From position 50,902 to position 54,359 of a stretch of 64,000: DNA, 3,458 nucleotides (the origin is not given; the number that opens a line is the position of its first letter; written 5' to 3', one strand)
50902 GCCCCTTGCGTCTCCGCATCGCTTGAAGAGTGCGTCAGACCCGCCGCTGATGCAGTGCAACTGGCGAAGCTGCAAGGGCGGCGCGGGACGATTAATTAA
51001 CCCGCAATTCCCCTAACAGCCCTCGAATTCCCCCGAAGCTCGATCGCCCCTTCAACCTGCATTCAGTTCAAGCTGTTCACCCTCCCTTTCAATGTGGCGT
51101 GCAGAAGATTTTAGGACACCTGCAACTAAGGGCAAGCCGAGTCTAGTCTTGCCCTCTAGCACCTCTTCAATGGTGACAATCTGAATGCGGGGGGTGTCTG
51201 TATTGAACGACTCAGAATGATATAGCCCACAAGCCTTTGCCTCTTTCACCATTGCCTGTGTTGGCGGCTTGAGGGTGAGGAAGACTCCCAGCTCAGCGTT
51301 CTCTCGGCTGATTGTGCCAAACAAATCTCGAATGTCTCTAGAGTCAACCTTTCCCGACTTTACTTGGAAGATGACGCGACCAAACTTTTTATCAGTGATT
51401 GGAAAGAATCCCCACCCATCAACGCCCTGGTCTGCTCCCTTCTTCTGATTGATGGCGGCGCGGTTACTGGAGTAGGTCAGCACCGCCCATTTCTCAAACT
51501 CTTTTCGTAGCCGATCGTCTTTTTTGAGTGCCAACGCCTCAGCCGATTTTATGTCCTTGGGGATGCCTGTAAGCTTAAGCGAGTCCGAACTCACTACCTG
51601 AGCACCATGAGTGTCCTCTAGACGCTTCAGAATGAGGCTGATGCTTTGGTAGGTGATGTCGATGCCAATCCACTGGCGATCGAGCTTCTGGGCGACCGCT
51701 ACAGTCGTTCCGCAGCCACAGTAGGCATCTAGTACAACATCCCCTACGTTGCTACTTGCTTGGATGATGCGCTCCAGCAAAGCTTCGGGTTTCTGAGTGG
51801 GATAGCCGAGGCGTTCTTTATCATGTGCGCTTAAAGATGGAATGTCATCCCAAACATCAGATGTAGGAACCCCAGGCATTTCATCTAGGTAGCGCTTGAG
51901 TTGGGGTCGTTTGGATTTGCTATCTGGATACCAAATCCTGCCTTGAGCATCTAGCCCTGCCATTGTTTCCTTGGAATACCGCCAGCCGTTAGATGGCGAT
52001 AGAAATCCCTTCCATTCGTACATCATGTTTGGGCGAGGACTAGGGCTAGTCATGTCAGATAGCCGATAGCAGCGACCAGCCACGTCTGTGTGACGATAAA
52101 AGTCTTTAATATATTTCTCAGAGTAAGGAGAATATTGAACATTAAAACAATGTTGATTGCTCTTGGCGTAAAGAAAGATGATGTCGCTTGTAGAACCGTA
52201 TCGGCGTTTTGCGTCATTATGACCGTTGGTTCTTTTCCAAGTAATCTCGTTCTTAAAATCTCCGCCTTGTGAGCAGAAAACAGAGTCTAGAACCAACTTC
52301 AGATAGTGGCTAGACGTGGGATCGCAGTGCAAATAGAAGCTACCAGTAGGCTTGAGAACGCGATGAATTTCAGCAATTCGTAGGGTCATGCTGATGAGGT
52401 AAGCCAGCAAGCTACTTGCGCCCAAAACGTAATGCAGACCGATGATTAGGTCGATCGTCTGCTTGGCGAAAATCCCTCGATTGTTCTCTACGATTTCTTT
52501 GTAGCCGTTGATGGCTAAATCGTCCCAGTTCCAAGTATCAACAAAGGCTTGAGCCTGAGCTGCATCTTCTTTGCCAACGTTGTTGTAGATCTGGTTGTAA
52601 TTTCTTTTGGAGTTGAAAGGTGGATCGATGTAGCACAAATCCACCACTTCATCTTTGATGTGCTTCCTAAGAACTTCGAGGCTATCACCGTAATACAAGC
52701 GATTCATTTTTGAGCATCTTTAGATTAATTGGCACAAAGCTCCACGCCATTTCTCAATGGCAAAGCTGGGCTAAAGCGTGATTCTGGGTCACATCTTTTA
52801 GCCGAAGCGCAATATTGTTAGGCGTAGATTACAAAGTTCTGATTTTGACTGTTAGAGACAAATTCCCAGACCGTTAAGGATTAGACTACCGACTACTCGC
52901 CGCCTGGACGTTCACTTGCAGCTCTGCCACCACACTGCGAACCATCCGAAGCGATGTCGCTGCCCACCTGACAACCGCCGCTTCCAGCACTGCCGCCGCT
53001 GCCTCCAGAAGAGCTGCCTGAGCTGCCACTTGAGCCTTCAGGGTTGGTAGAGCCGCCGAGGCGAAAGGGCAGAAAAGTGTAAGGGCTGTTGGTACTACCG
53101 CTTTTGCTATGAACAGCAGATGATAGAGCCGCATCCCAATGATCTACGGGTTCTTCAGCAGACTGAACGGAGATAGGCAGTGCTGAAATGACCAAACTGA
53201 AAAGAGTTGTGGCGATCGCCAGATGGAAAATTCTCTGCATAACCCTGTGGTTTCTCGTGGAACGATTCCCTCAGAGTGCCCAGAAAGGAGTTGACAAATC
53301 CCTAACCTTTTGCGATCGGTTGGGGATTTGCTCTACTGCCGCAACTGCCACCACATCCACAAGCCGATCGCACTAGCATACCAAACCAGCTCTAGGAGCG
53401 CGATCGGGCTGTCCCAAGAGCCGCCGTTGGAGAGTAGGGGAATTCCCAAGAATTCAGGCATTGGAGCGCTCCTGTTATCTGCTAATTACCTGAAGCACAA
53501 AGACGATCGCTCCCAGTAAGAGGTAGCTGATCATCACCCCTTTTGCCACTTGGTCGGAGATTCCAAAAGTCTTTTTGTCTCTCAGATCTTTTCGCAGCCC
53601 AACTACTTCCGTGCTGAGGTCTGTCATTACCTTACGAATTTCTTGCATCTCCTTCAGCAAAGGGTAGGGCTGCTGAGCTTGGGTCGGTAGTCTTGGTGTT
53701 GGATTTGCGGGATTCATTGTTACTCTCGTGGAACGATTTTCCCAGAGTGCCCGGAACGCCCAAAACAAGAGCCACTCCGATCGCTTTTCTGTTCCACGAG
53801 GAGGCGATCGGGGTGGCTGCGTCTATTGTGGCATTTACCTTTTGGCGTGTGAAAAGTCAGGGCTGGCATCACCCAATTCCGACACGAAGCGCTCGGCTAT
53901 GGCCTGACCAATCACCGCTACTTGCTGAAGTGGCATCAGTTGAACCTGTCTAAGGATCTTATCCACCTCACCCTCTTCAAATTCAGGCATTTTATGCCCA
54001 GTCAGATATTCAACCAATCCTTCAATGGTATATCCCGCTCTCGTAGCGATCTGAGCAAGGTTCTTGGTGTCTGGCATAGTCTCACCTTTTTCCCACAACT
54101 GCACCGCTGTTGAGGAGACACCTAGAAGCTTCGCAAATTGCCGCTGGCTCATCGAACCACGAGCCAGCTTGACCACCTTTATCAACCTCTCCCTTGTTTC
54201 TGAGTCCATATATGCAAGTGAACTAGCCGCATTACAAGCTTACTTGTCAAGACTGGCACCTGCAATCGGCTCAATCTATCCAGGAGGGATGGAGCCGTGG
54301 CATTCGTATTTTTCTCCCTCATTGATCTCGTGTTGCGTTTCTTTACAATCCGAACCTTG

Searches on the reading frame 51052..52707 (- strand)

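Call 10: search_protein_families(library=pfam, proteins=[window:51052-52707:-], max_evalue=0.01)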
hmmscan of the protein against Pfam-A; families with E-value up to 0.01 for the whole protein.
window:51052-52707:- (551 aa): 6 families
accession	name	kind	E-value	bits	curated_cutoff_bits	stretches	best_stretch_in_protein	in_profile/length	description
PF01555.25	N6_N4_Mtase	-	4.4e-42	144.9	26.7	1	22-358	1-218/221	DNA methylase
PF04471.18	Mrr_cat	-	6e-07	30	21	1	403-492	8-99/115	Restriction endonuclease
PF22722.2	NA-iREase1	-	9.1e-07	29.3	27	1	417-517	16-105/106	NACHT-associated inactive Restriction Endonuclease 1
PF03602.21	Cons_hypoth95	-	0.00063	19.9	24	1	8-56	99-148/182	Conserved hypothetical protein 95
PF13649.12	Methyltransf_25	-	0.0013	19.8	27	0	325-379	1-58/97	Methyltransferase domain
PF13847.12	Methyltransf_31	-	0.0019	18.3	27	0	321-363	3-48/145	Methyltransferase domain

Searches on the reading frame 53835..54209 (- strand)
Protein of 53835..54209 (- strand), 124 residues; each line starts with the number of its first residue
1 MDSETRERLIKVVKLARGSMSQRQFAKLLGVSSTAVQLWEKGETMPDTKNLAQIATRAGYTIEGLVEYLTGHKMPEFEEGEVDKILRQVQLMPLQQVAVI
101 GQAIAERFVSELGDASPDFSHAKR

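Call 10: search_protein_families(library=pfam, proteins=[window:53835-54209:-], max_evalue=0.01)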
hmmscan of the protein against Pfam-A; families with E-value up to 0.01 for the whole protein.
window:53835-54209:- (124 aa): 4 families
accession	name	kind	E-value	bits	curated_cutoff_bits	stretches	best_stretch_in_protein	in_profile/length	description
PF01381.28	HTH_3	-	7.7e-10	39.1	23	1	19-64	9-54/55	Helix-turn-helix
PF13560.12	HTH_31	-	4.8e-06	27.2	27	1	14-47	10-43/64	Helix-turn-helix domain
PF12844.13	HTH_19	-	0.0014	18.9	30.2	1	20-63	13-56/64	Helix-turn-helix domain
PF14549.12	P22_Cro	-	0.0052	17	30.2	0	22-50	12-38/60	DNA-binding transcriptional regulator Cro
